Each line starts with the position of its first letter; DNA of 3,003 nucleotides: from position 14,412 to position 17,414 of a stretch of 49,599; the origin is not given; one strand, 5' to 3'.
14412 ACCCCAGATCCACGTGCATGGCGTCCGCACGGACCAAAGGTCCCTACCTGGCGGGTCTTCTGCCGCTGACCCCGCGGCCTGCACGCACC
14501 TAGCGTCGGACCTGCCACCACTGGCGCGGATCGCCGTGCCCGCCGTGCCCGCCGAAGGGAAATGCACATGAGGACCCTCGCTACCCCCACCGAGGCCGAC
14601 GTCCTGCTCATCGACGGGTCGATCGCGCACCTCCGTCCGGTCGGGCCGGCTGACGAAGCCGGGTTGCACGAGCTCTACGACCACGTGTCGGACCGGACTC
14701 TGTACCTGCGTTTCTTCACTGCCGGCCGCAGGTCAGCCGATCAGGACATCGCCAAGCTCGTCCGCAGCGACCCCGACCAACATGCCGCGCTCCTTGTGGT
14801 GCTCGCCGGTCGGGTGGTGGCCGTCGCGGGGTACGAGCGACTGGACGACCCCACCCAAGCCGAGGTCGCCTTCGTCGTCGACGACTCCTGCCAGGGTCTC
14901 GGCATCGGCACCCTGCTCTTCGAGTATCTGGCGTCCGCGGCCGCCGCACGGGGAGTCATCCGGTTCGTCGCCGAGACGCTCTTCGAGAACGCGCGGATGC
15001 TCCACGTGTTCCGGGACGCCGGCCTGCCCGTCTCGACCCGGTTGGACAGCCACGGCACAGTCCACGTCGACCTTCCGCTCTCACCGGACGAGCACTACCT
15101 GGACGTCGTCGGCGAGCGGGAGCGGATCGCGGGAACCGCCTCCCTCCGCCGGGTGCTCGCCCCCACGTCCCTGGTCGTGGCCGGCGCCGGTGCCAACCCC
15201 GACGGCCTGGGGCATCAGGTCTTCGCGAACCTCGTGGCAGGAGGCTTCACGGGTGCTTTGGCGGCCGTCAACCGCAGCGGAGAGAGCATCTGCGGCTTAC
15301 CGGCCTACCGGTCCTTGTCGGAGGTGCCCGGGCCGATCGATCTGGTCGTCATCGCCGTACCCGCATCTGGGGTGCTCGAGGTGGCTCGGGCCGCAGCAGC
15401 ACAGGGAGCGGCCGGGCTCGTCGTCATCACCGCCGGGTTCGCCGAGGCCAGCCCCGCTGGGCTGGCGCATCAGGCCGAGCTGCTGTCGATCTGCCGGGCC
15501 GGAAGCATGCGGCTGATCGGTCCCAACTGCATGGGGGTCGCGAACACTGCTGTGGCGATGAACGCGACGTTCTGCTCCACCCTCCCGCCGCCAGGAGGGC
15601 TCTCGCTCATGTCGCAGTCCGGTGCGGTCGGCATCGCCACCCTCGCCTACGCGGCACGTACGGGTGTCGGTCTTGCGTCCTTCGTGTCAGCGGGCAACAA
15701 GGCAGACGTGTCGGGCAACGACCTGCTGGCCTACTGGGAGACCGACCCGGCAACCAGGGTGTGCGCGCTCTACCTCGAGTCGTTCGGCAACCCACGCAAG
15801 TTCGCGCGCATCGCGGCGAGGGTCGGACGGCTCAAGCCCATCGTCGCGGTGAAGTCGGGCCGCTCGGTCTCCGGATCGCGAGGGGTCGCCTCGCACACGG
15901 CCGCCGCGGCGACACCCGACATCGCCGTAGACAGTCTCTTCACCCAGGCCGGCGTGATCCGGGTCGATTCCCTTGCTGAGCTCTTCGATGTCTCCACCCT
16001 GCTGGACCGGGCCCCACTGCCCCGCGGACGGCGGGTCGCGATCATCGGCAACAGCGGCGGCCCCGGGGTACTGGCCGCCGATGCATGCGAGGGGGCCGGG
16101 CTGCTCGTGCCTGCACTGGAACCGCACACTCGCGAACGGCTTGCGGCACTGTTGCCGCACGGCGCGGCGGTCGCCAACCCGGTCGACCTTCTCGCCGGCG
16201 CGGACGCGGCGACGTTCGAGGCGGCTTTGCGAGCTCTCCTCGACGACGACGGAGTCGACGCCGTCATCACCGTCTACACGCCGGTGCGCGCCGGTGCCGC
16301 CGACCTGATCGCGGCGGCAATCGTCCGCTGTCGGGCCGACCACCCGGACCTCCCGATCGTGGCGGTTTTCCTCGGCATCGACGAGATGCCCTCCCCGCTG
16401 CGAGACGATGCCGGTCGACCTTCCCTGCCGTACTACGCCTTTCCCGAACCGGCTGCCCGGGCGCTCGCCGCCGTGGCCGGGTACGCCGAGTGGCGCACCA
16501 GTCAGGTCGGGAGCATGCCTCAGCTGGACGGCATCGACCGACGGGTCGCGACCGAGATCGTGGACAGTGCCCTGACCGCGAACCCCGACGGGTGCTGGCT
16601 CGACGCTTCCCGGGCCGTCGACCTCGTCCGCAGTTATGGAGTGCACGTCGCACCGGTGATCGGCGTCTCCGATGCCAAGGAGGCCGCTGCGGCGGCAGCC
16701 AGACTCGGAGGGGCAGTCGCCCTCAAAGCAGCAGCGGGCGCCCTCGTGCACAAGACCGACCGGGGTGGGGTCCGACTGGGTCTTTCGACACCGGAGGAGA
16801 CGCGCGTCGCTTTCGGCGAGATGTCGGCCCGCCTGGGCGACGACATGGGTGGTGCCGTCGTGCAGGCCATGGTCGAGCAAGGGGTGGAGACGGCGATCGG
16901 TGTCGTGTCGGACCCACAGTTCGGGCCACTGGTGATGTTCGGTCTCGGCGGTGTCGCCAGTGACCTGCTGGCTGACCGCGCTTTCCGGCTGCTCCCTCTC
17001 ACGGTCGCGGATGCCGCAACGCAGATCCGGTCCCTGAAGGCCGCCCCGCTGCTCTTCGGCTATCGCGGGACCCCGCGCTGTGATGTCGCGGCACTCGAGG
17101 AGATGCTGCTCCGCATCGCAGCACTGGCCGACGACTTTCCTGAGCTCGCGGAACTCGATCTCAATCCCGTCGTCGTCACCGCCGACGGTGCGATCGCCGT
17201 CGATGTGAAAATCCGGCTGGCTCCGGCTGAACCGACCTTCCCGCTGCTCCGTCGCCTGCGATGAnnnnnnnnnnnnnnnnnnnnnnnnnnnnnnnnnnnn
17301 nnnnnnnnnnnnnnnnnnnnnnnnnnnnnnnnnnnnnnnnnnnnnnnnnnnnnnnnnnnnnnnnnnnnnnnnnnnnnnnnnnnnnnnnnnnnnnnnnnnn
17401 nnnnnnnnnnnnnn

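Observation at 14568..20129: Four-gene, fully overlapped operon linking a Pat-type acetyltransferase to two orphan dormancy families and a CopD-like mini membrane protein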

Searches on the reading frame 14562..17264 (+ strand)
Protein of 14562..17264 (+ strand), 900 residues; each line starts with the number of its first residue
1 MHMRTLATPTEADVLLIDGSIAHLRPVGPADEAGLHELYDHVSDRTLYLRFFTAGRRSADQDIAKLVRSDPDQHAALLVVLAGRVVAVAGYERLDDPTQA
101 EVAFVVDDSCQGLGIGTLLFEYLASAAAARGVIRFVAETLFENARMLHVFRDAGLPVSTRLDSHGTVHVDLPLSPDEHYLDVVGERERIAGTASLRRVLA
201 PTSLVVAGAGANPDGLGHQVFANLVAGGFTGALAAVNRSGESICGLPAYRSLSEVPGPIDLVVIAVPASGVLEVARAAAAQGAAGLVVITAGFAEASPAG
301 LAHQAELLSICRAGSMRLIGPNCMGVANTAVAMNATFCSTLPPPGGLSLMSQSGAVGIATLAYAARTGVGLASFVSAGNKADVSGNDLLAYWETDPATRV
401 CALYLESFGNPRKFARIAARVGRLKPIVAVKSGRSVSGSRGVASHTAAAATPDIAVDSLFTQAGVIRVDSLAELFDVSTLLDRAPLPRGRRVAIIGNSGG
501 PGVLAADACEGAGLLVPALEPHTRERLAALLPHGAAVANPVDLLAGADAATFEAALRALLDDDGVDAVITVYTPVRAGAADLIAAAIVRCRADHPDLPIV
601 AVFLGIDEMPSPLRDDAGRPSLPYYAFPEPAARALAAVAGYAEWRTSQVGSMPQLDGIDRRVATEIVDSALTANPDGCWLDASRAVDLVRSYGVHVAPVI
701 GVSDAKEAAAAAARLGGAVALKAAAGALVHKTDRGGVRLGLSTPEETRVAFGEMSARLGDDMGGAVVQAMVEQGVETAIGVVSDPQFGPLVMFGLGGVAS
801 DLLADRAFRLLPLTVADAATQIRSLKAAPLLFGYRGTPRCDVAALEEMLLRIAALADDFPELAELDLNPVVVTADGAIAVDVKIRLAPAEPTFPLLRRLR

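Call 4: search_protein_families(library=pfam, proteins=[window:14562-17264:+], max_evalue=0.01)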
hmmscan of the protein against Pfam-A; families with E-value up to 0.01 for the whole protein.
window:14562-17264:+ (900 aa): 8 families
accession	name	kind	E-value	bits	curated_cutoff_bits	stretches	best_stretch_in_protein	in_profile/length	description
PF13549.11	ATP-grasp_5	-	2.6e-66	223.6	27.6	1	679-886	9-221/221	ATP-grasp domain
PF13607.11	Succ_CoA_lig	-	1.6e-50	170.9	27.4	1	344-481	1-138/138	Succinyl-CoA ligase like flavodoxin domain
PF13380.12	CoA_binding_2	-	1.8e-19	70.7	22.8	1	203-328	2-115/116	CoA binding domain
PF19045.5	Ligase_CoA_2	-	5.8e-11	43.1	23.7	1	492-605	1-118/162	Ligase-CoA domain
PF00583.31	Acetyltransf_1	-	1.7e-09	38.4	20.7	1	58-154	18-115/116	Acetyltransferase (GNAT) family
PF02629.25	CoA_binding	-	4.5e-09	37.4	22.3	1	201-292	3-97/97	CoA binding domain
PF13302.13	Acetyltransf_3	-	2.2e-06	28.9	25.4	1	24-155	4-137/138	Acetyltransferase (GNAT) domain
PF13508.13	Acetyltransf_7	-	2.4e-05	25.1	27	1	78-139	6-66/84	Acetyltransferase (GNAT) domain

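Call 5: search_protein_families(library=ncbifam, proteins=[window:14562-17264:+], max_evalue=0.01)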
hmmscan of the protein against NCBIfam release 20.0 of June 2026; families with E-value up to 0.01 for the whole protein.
window:14562-17264:+ (900 aa): 10 families
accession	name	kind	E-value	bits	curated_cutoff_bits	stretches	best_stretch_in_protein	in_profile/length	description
TIGR02717.1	AcCoA-syn-alpha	equivalog_domain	6.1e-132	440.5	567.15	1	195-641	1-446/447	acetate--CoA ligase alpha subunit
NF045493.1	HydDutCoALig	equivalog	6.6e-132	441.4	1300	1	198-885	6-697/698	4-hydroxybutyrate--CoA ligase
NF045494.1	AcCoALig_Archglob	equivalog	8.8e-121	404.4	1200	2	182-638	204-659/665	acetate--CoA ligase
NF045492.1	HydPropCoALig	equivalog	1.9e-113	380.2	1300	2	195-571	248-628/700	3-hydroxypropionate--CoA ligase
NF058543.1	ActPatMycb56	equivalog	1.2e-21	76.9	460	1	13-154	130-273/317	acetyltransferase Pat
NF004230.0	PRK05678.1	equivalog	1.8e-10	40.5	336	1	236-438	41-241/291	succinate--CoA ligase subunit alpha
NF001913.0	PRK00696.1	equivalog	2.9e-09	36.4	370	1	685-886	8-218/388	ADP-forming succinate--CoA ligase subunit beta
TIGR01019.1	sucCoAalpha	subfamily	8.2e-09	35.3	353.2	1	235-437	38-238/286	succinate--CoA ligase subunit alpha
TIGR01016.1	sucCoAbeta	subfamily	4.3e-05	22.6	375.55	0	684-885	7-217/386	succinate-CoA ligase subunit beta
NF040503.1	resist_ArsN1a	equivalog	0.001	18.8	170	1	83-156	57-134/159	arsinothricin resistance N-acetyltransferase ArsN1 family A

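Call 33: search_solved_structures(query=window:14562-17264:+, max_evalue=0.00001)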
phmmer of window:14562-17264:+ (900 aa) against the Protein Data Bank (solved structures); distinct sequences matched with E-value up to 0.00001: 26.
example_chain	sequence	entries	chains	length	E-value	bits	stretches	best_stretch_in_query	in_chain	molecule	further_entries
8wzu_A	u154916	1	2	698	1.3e-112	380.7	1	198-884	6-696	4-hydroxybutyrate--CoA ligase [ADP-forming]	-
9y43_A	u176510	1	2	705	1.8e-100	340.5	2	196-569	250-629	3-hydroxypropionate--CoA ligase [ADP-forming]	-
9it0_A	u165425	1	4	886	5.8e-86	292.6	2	195-890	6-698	Protein acetyltransferase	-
9isq_A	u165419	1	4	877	6e-85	289.2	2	195-890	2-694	Protein acetyltransferase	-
2csu_A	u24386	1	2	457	2.7e-81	277.1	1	200-639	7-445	457aa long hypothetical protein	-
4xyl_A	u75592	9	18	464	7.4e-68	232.7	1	195-647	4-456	alpha subunit of Acyl-CoA synthetase (NDP forming) | Acyl-CoA synthetase (NDP forming) | alpha subunit of acetyl-CoA synthetase (NDP forming)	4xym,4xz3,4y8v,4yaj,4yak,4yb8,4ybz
7cm9_A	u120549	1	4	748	1.7e-64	221.5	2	196-571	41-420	DMSP lyase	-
4xyl_B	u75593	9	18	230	2.6e-37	131.6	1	685-886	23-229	beta subunit of Acyl-CoA synthetase (NDP forming) | Uncharacterized protein | beta subunit of acetyl-CoA synthetase (NDP forming)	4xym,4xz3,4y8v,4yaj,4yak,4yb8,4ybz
1wr2_A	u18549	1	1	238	2.7e-33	118.3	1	685-889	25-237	hypothetical protein PH1789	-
4nxy_A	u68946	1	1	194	8.6e-23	83.6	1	10-168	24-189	Acyl-CoA synthetase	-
4u5y_A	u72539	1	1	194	1.1e-22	83.2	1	10-168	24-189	Acyl-CoA synthetase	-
9isb_A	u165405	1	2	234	2.7e-17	65.4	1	679-884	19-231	Protein acetyltransferase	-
4ava_A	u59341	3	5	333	1.8e-12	49.4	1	10-154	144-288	LYSINE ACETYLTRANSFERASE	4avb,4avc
1oi7_A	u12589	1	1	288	4.5e-11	44.8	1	235-476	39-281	SUCCINYL-COA SYNTHETASE ALPHA CHAIN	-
3ufx_A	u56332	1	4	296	6.3e-11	44.3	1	236-476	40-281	succinyl-CoA synthetase alpha subunit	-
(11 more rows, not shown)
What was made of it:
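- Checked: Its GNAT matches that of S. lividans PatA, 4nxy (call 33).
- The synthetase module scores higher against true ligases (8wzu at 381 bits, 9y43 at 341 bits) than against E. coli PatZ (293 bits) (call 33).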
